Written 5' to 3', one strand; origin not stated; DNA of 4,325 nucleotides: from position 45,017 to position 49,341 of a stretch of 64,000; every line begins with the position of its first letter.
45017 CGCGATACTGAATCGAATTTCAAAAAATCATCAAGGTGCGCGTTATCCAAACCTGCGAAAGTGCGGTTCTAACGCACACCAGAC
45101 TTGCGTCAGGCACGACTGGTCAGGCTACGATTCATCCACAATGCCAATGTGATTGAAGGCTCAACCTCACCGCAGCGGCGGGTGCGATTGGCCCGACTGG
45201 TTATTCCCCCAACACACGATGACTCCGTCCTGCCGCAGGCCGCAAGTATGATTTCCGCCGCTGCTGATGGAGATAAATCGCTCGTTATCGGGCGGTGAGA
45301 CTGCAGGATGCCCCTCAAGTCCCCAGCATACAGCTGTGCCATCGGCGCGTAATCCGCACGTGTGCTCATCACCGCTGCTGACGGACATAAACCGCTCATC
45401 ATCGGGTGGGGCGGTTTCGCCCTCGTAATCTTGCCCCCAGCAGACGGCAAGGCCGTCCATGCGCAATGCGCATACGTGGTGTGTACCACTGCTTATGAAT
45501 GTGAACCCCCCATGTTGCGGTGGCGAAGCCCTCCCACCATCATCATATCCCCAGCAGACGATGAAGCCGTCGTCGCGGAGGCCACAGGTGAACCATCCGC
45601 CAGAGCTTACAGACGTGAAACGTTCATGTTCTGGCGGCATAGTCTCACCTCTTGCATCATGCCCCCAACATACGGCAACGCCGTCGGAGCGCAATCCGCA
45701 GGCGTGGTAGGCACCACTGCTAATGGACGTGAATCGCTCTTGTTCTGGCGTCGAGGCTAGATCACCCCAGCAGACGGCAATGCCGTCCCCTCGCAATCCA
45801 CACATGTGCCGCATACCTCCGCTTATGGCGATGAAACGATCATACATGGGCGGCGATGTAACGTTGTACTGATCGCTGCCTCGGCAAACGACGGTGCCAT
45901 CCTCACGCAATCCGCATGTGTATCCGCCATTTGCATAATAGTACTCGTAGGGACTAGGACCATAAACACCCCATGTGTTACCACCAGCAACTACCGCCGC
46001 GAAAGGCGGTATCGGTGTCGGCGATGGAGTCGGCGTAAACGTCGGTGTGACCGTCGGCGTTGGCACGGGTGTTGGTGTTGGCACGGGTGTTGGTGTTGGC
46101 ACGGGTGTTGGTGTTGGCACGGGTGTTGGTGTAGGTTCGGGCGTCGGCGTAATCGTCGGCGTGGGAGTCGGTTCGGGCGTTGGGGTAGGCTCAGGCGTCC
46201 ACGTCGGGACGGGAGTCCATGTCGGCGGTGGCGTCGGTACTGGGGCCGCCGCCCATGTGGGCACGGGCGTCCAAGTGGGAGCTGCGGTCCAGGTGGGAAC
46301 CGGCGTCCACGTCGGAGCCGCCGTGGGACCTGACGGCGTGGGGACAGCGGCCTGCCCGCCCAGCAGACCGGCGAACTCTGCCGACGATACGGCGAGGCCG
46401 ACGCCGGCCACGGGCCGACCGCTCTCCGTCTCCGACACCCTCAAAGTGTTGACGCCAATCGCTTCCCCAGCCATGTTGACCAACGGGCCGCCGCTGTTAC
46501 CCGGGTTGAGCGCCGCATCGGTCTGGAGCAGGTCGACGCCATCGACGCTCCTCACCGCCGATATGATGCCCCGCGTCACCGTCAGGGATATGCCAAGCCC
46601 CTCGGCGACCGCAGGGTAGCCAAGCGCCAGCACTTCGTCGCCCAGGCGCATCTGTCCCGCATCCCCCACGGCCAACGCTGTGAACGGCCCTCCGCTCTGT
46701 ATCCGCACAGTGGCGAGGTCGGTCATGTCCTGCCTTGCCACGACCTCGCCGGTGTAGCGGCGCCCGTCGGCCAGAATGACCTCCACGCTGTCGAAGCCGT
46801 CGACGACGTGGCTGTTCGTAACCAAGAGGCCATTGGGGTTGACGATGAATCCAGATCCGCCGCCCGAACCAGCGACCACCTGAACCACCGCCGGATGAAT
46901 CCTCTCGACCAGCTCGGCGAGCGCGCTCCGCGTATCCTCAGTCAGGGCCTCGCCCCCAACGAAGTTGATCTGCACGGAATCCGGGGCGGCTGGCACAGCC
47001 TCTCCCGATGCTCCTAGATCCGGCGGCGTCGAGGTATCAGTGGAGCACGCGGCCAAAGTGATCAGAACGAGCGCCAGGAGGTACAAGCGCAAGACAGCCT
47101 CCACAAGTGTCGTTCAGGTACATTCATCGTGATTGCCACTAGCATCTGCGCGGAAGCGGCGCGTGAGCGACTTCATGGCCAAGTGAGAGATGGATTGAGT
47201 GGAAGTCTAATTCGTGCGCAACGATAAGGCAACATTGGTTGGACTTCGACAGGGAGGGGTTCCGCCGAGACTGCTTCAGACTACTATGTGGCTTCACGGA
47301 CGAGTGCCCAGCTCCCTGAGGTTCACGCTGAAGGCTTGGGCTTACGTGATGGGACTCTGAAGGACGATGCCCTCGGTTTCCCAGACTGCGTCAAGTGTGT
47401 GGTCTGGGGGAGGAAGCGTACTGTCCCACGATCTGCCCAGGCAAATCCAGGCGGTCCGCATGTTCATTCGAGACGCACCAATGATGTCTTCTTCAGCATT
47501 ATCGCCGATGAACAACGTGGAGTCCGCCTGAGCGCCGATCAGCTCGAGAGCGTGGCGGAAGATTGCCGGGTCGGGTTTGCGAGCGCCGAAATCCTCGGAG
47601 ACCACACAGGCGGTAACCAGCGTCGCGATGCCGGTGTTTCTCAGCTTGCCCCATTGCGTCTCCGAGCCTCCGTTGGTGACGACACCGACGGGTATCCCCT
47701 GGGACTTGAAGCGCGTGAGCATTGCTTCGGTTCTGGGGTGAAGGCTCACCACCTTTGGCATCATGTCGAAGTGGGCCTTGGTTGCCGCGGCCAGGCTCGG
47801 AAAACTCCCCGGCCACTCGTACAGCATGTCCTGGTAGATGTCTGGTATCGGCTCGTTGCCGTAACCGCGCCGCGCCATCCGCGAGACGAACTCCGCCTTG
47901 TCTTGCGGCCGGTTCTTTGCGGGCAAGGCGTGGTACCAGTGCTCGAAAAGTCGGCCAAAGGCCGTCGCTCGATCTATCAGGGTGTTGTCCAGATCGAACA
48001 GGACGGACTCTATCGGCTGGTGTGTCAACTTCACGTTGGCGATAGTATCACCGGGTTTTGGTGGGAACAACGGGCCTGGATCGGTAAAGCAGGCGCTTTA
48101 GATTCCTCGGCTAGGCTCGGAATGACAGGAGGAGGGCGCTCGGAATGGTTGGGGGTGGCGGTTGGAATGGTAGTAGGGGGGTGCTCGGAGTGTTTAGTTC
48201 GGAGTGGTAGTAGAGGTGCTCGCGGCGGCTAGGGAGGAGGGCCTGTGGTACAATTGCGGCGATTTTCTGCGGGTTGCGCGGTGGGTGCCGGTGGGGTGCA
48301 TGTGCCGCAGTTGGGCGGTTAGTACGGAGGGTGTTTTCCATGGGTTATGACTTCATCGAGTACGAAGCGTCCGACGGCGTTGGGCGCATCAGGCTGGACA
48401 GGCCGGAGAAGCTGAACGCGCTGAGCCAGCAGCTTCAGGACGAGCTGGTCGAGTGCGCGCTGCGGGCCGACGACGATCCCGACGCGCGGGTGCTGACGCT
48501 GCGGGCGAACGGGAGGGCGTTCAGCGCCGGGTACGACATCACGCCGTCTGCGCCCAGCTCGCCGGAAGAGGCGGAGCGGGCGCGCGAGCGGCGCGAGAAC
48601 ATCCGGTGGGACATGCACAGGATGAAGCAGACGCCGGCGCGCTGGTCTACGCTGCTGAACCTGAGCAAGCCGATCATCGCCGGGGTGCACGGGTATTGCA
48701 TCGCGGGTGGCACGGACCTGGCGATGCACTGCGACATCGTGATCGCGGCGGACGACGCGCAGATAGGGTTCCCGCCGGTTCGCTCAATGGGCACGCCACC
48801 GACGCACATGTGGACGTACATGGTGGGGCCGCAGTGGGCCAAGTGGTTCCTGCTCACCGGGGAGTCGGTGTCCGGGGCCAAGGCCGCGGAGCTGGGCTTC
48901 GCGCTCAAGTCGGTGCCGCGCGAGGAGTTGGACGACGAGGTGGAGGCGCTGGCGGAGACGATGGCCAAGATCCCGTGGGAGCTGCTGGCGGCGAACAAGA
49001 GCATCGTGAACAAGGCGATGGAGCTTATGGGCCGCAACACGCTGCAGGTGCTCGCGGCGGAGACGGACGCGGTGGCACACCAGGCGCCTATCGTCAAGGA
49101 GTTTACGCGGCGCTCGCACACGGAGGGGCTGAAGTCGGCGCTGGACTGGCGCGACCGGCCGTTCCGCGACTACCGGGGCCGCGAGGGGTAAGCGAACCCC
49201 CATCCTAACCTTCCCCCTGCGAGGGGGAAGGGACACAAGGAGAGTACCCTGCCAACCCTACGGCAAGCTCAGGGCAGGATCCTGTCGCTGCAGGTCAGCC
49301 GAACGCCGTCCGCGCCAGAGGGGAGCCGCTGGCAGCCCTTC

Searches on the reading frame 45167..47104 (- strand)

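Call 81: search_protein_families(library=pfam, proteins=[window:45167-47104:-], max_evalue=0.001)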
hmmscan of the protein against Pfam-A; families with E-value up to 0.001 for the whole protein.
window:45167-47104:- (645 aa): 4 families
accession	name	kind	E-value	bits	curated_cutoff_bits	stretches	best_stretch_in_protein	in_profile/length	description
PF13540.12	RCC1_2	-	5.6e-38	128.2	22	4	611-639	2-30/30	Regulator of chromosome condensation (RCC1) repeat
PF13365.12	Trypsin_2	-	8e-32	111.4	27.6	1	83-218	1-144/144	Trypsin-like peptidase domain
PF25390.1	WD40_RLD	-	2.8e-20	73.4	150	2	422-598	89-326/363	RCC1-like domain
PF00089.32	Trypsin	-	6.6e-12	46.1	20.6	1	71-231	13-207/220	Trypsin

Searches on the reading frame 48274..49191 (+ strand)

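Call 81: search_protein_families(library=pfam, proteins=[window:48274-49191:+], max_evalue=0.001)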
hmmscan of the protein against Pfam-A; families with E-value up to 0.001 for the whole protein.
window:48274-49191:+ (305 aa): 2 families
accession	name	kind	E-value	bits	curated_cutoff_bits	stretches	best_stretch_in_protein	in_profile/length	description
PF00378.25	ECH_1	-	3.7e-40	138.3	27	1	32-258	2-218/251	Enoyl-CoA hydratase/isomerase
PF16113.10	ECH_2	-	2.7e-24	86.8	27.2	1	36-277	1-226/335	Enoyl-CoA hydratase/isomerase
